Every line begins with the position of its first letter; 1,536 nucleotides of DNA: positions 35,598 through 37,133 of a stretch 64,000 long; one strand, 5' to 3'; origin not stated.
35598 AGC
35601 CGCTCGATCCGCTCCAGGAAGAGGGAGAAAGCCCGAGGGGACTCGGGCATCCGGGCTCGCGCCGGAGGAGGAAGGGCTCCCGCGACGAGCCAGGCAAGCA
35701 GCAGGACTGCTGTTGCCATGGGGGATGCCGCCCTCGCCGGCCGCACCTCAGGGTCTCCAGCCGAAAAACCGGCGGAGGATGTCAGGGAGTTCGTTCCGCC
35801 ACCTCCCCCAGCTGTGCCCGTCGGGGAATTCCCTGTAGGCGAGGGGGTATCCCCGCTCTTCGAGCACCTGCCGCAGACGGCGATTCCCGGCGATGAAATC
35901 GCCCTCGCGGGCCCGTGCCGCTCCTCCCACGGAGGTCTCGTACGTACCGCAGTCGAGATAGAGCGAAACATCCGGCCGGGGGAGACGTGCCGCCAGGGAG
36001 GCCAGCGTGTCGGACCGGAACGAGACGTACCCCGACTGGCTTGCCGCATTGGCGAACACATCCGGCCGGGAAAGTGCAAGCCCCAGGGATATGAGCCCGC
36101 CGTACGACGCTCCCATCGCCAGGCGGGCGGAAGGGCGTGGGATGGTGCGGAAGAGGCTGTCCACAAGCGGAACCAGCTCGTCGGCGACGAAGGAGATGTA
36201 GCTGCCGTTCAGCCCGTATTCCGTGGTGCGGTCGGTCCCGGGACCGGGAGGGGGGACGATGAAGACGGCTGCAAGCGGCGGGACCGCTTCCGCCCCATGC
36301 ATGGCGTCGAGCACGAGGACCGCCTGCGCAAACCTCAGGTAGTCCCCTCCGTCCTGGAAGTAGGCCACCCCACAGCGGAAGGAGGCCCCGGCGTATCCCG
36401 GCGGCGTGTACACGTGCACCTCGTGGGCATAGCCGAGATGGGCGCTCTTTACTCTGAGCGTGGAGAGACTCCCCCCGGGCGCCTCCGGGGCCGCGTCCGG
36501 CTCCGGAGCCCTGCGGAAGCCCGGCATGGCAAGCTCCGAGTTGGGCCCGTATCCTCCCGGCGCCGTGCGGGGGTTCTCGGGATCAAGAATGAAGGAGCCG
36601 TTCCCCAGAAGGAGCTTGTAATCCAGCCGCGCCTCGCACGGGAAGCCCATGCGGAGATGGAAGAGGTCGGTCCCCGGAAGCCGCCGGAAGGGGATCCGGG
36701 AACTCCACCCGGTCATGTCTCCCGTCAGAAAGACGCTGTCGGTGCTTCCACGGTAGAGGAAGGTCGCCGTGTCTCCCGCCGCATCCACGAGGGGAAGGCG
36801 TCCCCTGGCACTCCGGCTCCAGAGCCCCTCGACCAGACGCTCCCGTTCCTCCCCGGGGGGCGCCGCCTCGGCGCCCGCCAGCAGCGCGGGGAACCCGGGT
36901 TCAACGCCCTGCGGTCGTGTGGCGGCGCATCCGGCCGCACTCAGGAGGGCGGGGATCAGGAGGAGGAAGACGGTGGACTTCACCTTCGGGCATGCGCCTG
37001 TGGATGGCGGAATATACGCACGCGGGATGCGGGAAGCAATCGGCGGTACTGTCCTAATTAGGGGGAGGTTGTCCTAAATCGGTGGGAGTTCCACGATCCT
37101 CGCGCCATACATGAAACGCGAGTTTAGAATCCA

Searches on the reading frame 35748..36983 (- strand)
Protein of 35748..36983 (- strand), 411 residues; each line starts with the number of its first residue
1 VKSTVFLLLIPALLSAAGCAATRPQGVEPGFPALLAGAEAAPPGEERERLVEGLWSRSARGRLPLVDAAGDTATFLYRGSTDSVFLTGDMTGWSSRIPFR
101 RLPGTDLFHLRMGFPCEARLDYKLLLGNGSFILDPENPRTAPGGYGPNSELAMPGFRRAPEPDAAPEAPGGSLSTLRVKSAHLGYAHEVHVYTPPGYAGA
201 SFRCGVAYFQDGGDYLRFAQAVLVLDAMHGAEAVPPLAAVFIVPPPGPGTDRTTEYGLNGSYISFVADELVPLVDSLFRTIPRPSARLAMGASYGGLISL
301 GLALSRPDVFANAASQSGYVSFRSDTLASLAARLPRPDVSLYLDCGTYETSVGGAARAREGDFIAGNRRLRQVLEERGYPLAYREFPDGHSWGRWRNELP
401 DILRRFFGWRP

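Call 5: search_protein_families(library=pfam, proteins=[window:35748-36983:-], max_evalue=0.1)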
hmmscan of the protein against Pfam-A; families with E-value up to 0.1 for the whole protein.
window:35748-36983:- (411 aa): 3 families
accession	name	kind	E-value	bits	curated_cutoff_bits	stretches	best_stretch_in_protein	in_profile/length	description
PF00756.26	Esterase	-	9.4e-31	107.9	22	1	180-406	1-251/251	Putative esterase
PF00326.27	Peptidase_S9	-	0.00033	20.6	22.6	1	288-327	67-106/213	Prolyl oligopeptidase family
PF11806.14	Enterochelin_N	-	0.053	14.7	27.1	0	74-125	3-63/120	Enterochelin esterase, N-terminal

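Call 33: find_encoding_contigs(protein=window:35748-36983:-, flank=6000, max_places=8)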
Protein window:35748-36983:- (411 aa): 1 contig read that carries it; 1 place shown.
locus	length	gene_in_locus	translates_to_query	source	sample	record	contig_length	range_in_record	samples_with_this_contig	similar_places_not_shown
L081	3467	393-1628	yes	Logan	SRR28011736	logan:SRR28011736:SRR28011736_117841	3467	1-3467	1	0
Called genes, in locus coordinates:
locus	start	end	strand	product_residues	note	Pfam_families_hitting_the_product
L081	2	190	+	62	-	?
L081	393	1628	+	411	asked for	PF00756:Esterase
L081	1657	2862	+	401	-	PF00756:Esterase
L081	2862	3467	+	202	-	?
